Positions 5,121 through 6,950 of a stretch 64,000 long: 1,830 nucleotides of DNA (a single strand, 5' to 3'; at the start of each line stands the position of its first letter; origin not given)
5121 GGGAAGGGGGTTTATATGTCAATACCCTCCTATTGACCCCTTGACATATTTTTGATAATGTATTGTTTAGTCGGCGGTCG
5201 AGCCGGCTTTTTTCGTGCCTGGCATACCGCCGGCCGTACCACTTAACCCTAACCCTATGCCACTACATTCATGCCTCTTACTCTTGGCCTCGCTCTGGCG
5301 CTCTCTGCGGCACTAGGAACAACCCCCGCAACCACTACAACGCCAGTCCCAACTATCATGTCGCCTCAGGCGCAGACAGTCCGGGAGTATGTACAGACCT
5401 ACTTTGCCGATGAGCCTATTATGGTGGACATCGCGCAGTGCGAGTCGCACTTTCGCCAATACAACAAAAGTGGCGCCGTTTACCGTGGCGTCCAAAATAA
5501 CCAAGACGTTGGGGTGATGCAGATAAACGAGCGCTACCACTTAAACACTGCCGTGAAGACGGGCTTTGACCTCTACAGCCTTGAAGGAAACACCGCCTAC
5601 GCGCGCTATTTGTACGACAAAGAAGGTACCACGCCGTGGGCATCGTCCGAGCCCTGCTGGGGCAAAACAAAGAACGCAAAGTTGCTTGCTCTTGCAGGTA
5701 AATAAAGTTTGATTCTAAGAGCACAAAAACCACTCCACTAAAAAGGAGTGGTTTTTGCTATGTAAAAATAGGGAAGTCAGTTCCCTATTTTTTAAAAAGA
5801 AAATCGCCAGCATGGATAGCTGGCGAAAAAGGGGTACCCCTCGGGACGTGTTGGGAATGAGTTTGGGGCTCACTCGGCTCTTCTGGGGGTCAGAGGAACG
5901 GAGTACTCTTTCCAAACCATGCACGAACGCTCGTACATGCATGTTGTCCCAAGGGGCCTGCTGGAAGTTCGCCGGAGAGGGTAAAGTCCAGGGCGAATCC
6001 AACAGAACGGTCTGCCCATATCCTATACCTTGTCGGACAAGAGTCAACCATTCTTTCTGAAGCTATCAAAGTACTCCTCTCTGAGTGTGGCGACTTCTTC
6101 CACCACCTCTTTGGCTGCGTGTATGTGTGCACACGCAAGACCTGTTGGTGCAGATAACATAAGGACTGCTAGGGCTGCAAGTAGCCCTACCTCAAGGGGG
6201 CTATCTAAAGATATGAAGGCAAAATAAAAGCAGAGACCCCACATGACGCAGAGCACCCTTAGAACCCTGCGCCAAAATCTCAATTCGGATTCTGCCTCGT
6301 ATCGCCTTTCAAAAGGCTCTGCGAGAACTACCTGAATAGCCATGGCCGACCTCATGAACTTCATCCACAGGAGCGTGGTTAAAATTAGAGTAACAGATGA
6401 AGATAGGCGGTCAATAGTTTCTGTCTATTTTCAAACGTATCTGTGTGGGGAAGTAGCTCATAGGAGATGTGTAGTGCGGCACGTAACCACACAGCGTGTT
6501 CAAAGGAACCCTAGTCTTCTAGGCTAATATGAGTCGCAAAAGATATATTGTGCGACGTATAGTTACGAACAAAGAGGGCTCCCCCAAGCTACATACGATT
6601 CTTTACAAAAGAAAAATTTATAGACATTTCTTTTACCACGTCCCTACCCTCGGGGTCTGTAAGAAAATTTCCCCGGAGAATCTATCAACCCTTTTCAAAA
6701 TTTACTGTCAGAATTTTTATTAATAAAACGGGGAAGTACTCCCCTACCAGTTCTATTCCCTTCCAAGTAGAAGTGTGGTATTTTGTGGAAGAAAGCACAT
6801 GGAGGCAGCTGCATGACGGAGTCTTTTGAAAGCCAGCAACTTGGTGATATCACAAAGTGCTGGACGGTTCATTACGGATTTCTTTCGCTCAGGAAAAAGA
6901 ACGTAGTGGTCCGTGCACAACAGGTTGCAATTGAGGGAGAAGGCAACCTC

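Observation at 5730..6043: GC-rich structured non-coding segment with three tandem hairpins; possible unclassified ncRNA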

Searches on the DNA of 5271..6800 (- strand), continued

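Call 33: search_with_rna_model(model_id=R1, sources=[L083, L084, L085, L086, L087, L088, L089, L090, L091, L092, L093, L094, L095, L096, L097, L098, L099, L100, L101, L102, L103, L104, L105, L106, L107, L108, L109, L110, L111, L112, L113, L114, L115, L116, L117, L118, L119, L120, L121, L122, L123, L124, L125, L126, L127, L128, L129, L130, L131, L132, L133, L134, L135, L136, L137, L138, L139, L140, L141, L142, L143, L144, L145, L146, L147, L148, L149], max_evalue=10)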
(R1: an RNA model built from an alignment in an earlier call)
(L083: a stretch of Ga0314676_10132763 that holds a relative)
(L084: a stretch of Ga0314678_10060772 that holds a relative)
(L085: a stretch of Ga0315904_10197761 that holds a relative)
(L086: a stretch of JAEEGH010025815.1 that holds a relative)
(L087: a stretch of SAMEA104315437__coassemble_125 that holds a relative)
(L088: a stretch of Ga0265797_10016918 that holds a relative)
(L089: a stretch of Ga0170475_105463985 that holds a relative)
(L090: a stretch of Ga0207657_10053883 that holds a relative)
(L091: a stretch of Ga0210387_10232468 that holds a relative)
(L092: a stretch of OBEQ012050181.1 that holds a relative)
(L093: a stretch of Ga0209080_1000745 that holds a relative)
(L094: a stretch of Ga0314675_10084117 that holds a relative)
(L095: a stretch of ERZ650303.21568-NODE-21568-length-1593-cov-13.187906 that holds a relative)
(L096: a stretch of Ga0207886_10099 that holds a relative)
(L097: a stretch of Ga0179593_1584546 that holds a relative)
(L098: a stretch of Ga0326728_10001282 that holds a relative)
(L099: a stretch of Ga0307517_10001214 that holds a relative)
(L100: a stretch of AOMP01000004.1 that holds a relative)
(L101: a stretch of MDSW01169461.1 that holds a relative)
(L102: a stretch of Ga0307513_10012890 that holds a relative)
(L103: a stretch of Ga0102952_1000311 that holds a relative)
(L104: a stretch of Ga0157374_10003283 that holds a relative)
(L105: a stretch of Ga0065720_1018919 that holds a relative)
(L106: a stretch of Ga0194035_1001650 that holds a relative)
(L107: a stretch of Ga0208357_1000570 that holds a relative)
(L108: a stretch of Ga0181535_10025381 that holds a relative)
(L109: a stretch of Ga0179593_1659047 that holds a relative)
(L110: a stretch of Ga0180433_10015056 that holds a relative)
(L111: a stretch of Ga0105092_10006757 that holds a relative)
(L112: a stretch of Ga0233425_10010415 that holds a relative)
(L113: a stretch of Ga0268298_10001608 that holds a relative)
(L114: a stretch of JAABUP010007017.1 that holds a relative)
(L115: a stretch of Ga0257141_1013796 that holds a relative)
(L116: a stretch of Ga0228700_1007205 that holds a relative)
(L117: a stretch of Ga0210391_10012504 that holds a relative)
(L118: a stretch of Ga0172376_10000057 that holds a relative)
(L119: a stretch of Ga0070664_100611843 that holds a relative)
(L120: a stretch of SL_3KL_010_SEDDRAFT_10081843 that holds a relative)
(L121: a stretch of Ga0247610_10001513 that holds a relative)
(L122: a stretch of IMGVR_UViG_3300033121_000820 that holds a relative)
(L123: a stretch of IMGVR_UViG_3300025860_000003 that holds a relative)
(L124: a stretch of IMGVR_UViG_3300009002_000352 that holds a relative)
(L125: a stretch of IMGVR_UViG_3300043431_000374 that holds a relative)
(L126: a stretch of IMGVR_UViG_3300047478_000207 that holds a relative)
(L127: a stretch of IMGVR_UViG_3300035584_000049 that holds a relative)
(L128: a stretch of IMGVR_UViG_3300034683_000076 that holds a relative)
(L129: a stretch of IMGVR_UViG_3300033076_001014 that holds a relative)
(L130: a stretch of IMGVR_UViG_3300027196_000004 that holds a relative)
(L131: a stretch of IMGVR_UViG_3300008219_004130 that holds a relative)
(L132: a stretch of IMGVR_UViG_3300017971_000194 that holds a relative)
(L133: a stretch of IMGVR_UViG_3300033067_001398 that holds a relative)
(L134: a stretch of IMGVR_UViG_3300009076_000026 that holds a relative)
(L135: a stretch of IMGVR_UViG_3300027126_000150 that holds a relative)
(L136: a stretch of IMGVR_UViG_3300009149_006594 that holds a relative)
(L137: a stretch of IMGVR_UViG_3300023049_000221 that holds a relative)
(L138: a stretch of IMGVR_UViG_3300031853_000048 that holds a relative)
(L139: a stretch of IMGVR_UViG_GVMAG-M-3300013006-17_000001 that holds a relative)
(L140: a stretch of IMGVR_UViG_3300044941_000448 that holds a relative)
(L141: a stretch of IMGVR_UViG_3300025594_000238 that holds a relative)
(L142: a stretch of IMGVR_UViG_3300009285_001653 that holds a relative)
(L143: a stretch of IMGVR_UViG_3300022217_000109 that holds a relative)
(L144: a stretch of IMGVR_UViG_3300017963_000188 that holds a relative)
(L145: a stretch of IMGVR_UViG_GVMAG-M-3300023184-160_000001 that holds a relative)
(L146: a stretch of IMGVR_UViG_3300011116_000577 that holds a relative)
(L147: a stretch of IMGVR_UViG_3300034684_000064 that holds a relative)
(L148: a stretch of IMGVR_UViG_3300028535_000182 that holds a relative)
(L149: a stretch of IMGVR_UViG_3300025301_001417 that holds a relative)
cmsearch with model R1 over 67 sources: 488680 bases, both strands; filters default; matches with E-value up to 10: 4.
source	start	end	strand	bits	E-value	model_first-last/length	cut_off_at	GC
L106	5791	6043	-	295.8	1.5e-91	1-258/258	no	0.55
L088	8288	8349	+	12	0.074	1-62/258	3'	0.45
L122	2781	2815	+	7.5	2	50-89/258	no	0.46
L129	7080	7101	+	7.2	2.5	1-258/258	no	0.27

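Call 48: search_with_rna_model(model_id=R1, sources=[L150, L151, L152, L153, L154, L155, L156], max_evalue=10, show_alignments=4)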
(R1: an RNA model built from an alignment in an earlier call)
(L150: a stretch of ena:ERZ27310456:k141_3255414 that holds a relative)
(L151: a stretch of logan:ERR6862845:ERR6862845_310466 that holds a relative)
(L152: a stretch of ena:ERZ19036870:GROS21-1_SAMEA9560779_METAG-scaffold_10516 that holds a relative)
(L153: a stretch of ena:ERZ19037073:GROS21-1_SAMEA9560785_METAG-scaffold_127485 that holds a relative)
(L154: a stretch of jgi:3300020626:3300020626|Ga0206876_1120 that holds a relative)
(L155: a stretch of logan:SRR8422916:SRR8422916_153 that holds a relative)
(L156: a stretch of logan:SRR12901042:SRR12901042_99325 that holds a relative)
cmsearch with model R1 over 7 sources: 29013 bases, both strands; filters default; matches with E-value up to 10: 7.
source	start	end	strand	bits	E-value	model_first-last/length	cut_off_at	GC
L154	4661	4895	-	23.7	9.2e-07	1-258/258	no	0.53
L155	2554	2788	-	23.7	9.2e-07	1-258/258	no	0.53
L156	1593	1798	-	12.1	0.0042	1-258/258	no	0.54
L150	2618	2670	-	7.5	0.12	1-258/258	no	0.55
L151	1816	1868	-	7.5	0.12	1-258/258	no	0.55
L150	2698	2717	-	2.3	5.3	1-258/258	no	0.35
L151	1896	1915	-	2.3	5.3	1-258/258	no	0.35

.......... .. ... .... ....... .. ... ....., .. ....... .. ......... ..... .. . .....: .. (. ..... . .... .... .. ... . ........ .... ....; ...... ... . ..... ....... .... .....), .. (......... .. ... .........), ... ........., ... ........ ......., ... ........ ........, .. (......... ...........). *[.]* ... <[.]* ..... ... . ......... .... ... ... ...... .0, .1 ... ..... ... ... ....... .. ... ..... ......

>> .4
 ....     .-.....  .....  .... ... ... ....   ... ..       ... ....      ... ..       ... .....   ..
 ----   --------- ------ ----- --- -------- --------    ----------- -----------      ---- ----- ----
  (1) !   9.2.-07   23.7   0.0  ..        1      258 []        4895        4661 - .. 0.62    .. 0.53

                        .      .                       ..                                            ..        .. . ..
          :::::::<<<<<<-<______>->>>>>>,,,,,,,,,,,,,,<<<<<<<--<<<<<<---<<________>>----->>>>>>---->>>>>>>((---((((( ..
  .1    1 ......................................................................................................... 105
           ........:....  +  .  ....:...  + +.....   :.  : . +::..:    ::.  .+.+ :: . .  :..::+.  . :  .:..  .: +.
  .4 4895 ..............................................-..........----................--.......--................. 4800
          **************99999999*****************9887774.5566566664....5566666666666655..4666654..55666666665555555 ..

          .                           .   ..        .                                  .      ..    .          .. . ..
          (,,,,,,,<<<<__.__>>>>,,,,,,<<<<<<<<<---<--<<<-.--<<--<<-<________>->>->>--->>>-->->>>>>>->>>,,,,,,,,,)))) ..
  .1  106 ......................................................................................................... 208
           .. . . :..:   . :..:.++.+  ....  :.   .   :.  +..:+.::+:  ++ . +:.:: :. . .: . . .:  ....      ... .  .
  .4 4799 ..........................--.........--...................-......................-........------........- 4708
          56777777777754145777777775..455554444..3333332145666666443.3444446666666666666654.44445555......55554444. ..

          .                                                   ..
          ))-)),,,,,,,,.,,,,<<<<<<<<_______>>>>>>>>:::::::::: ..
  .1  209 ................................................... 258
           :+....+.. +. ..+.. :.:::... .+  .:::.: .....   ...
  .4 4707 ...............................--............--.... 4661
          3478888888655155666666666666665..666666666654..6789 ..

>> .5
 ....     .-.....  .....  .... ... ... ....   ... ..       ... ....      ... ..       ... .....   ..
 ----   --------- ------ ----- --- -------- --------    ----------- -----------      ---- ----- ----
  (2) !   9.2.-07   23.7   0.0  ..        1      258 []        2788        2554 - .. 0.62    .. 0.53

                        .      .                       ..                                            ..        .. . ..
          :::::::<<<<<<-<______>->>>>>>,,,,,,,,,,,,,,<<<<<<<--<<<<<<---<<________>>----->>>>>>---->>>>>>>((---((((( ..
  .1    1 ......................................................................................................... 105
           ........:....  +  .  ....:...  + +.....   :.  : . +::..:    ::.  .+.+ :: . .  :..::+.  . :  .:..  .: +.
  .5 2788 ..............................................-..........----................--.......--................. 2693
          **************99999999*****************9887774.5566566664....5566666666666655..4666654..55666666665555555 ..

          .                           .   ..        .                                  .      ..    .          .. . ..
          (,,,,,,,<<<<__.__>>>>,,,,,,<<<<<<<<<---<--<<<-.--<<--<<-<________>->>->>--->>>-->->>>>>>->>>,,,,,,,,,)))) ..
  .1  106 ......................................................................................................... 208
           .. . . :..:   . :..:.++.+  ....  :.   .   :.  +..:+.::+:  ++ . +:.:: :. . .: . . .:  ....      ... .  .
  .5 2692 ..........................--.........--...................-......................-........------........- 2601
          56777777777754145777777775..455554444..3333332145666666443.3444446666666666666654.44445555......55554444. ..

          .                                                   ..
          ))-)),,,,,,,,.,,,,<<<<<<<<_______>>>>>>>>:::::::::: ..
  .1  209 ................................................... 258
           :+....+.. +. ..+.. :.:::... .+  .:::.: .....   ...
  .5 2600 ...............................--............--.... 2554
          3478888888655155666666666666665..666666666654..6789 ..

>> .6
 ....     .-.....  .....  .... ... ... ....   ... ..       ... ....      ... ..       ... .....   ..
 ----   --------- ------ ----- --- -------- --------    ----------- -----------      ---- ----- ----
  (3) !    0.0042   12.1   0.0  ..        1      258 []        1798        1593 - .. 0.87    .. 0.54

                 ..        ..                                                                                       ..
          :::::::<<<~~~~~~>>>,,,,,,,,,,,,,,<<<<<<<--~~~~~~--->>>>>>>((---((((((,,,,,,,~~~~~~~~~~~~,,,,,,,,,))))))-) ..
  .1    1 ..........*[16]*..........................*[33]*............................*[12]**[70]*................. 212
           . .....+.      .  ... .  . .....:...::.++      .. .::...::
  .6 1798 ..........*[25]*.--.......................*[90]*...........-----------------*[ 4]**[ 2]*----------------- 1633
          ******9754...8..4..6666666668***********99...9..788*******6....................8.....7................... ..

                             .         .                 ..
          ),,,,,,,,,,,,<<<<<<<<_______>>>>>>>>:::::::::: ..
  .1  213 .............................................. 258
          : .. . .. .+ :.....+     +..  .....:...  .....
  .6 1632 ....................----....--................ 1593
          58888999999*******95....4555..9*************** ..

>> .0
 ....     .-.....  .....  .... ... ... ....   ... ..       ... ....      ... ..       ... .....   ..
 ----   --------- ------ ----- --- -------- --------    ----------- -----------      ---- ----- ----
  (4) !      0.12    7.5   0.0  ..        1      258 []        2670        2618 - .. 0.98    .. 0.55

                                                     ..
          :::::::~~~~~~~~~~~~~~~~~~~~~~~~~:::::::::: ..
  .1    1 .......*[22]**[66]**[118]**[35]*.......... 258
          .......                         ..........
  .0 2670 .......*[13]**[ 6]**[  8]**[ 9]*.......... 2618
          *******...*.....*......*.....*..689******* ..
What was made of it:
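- L154/L155 is hit by the covariance model over its full length (E 9e-7, call 48).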

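Call 55: search_with_rna_model(model_id=R1, sources=[L157, L158, L159, L160, L161, L162], max_evalue=10)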
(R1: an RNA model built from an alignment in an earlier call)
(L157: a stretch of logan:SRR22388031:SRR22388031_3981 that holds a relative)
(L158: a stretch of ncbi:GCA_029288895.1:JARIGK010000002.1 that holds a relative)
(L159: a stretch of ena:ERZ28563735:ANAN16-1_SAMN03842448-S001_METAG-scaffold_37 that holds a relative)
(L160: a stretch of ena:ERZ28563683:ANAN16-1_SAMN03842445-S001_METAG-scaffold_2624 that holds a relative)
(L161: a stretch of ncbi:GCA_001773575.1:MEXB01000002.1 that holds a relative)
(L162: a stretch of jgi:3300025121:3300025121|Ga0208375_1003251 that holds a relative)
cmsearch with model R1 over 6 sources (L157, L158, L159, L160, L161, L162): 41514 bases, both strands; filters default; matches with E-value up to 10: 0.
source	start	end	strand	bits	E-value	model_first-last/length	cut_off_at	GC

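Call 67: search_rna_families(sources=[L150, L154, L156, L003], threshold=evalue, max_evalue=1)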
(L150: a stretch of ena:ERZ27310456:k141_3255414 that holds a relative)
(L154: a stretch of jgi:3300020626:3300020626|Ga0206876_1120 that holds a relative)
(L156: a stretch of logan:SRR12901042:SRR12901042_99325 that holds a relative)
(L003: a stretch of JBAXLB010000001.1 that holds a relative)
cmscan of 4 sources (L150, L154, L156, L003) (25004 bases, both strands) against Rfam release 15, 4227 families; matches with E-value up to 1: 0.
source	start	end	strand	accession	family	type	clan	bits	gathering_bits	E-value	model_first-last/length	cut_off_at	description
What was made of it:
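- On Any Rfam 15 family: No hit at E<=1 in L003, L150, L154 or L156 (call 67).
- No match for the homologues at E<=1 (call 67).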

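Call 90: search_dna_similar(query=window:5794-6420:-, collection=phages, mode=distant, max_evalue=0.001, max_rows=5)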
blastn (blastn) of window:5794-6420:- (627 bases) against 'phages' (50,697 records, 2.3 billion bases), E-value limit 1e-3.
No match.

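Call 91: search_dna_similar(query=window:5794-6420:-, collection=plasmids, mode=distant, max_evalue=0.001, max_rows=5)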
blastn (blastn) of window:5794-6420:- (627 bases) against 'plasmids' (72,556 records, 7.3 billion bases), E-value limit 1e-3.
No match.
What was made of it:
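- Tried and rejected: No match (calls 90, 91).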

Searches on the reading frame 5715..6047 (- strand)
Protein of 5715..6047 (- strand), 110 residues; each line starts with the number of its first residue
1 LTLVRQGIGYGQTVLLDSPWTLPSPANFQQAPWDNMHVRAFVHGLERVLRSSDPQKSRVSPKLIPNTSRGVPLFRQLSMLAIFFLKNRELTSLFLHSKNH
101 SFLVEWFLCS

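Call 26: search_protein_families(library=pfam, proteins=[window:5715-6047:-], max_evalue=1)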
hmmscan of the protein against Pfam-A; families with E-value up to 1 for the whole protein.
window:5715-6047:- (110 aa): 0 families
